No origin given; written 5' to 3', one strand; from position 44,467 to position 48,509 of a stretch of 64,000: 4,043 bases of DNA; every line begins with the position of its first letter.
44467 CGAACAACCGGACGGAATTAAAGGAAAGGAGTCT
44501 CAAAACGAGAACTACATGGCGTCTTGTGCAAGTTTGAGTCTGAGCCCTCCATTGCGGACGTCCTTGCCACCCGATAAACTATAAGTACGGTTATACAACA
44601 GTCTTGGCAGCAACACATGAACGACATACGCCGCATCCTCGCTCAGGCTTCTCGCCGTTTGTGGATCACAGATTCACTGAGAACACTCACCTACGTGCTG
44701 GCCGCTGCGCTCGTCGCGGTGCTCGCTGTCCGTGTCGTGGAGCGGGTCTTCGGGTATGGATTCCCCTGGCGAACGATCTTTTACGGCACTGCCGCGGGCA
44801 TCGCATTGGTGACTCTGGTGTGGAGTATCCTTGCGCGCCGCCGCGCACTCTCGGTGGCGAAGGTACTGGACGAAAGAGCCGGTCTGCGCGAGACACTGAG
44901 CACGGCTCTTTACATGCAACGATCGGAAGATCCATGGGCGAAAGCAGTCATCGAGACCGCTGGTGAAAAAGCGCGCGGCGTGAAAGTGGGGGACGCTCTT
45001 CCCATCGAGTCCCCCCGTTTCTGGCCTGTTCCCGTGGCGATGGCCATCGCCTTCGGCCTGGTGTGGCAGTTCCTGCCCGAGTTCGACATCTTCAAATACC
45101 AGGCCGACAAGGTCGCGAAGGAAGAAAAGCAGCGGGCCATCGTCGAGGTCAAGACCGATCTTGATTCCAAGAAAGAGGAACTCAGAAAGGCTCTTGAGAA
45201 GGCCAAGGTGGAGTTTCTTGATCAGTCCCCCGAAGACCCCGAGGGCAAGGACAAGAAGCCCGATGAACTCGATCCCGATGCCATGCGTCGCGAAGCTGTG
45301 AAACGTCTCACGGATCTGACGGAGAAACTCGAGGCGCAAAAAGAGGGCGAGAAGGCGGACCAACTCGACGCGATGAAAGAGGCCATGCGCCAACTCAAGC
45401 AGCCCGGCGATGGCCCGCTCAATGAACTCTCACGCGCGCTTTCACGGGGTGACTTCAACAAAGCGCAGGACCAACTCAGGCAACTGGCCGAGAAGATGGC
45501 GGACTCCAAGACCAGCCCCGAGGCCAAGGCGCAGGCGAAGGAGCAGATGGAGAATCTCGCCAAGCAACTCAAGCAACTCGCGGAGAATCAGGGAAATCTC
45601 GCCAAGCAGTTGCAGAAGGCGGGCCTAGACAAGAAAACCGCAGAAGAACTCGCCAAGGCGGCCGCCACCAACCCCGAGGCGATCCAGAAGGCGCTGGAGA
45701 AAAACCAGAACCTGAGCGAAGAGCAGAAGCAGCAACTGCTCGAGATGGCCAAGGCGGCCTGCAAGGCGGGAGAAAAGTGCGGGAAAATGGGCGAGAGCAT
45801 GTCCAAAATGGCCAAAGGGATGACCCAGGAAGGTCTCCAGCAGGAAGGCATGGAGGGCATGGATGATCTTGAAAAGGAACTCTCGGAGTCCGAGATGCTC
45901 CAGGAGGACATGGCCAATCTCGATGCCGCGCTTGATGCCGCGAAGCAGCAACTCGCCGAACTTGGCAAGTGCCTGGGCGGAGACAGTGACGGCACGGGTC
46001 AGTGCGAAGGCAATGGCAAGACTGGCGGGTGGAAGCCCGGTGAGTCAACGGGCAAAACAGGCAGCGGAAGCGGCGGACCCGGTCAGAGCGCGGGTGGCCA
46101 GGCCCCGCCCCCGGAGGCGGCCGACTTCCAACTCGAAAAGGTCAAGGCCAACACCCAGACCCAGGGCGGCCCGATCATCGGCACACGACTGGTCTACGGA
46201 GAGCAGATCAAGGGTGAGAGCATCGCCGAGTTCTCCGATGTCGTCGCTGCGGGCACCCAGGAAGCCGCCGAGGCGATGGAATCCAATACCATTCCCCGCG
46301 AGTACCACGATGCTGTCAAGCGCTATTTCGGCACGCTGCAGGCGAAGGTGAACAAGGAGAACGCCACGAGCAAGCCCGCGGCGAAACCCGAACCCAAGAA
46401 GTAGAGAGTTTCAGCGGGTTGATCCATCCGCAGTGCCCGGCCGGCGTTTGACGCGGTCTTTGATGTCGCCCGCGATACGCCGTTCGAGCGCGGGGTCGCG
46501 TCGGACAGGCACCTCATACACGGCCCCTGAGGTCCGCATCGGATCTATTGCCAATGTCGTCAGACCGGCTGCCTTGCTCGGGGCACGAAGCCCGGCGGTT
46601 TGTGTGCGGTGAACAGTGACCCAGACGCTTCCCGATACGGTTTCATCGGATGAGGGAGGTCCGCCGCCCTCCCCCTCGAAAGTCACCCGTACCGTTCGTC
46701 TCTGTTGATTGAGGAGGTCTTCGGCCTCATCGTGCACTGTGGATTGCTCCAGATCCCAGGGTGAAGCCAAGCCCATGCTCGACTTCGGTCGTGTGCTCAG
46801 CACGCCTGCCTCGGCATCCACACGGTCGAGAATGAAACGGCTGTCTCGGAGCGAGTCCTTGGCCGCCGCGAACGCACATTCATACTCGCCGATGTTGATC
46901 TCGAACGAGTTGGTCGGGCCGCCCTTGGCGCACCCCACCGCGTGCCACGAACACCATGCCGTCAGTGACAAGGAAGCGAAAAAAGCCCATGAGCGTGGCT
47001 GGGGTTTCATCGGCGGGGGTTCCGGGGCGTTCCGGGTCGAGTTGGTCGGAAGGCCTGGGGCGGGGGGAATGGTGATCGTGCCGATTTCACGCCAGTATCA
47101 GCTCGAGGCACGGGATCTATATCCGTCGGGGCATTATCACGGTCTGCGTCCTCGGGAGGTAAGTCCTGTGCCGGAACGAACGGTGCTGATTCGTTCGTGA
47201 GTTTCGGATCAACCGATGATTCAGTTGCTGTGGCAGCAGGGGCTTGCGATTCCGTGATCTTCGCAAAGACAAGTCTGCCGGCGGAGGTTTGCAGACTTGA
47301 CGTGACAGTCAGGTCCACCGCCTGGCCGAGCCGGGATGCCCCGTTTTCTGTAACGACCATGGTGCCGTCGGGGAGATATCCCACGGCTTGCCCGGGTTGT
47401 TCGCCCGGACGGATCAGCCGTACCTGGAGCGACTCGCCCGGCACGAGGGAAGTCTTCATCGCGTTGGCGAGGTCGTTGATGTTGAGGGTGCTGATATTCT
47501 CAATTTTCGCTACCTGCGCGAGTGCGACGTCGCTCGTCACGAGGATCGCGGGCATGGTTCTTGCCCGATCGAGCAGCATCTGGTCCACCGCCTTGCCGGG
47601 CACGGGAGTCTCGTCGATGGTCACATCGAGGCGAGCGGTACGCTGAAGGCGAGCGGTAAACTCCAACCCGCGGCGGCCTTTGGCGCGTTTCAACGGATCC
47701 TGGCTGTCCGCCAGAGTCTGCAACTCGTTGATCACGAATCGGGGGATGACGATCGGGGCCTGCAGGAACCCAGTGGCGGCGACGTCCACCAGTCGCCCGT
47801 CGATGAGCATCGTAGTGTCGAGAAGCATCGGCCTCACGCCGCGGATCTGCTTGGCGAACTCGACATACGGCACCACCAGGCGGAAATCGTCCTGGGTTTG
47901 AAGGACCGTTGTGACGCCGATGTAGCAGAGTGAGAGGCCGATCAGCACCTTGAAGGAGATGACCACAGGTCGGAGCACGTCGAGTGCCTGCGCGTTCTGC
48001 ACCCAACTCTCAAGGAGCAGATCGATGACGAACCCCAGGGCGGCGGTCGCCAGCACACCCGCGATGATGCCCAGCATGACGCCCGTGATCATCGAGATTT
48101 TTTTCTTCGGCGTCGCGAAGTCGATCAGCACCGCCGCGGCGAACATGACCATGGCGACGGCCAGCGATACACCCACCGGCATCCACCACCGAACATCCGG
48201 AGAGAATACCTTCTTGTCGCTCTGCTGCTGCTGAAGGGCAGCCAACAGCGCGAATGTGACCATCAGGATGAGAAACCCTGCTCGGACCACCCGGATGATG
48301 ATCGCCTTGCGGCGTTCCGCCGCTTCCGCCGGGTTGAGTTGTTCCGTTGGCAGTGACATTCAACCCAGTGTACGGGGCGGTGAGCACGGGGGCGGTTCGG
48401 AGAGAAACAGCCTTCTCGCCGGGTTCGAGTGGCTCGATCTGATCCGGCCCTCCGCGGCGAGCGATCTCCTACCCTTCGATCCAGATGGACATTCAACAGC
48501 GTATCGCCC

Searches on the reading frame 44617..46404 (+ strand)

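Call 21: search_protein_families(library=pfam, proteins=[window:44617-46404:+], max_evalue=0.001)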
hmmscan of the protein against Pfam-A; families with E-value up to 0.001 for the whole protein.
window:44617-46404:+ (595 aa): 0 families

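Call 50: search_protein_families(library=ncbifam, proteins=[window:44617-46404:+], max_evalue=0.01)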
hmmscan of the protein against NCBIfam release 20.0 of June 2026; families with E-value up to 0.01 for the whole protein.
window:44617-46404:+ (595 aa): 2 families
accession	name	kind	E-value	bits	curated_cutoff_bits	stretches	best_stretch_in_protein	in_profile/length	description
TIGR02984.1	Sig-70_plancto1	subfamily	0.0017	17.9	183.75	1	281-338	101-158/189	RNA polymerase sigma-70 factor, Planctomycetaceae-specific subfamily 1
TIGR02168.1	SMC_prok_B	equivalog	0.0064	14.3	567.35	1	167-450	696-987/1181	chromosome segregation protein SMC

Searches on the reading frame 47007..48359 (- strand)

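Call 21: search_protein_families(library=pfam, proteins=[window:47007-48359:-], max_evalue=0.001)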
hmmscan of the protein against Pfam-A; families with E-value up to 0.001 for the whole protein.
window:47007-48359:- (450 aa): 1 family
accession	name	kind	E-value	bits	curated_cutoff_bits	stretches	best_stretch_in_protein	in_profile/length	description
PF13638.12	PIN_4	-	0.00023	21.9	21.9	0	180-293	3-130/132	PIN domain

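Call 50: search_protein_families(library=ncbifam, proteins=[window:47007-48359:-], max_evalue=0.01)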
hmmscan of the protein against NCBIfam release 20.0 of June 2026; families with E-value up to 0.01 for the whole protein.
window:47007-48359:- (450 aa): 1 family
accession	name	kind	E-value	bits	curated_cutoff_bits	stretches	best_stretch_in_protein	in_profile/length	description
NF010335.0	PRK13764.1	equivalog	5.8e-07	28.4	340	1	178-297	6-133/613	ATPase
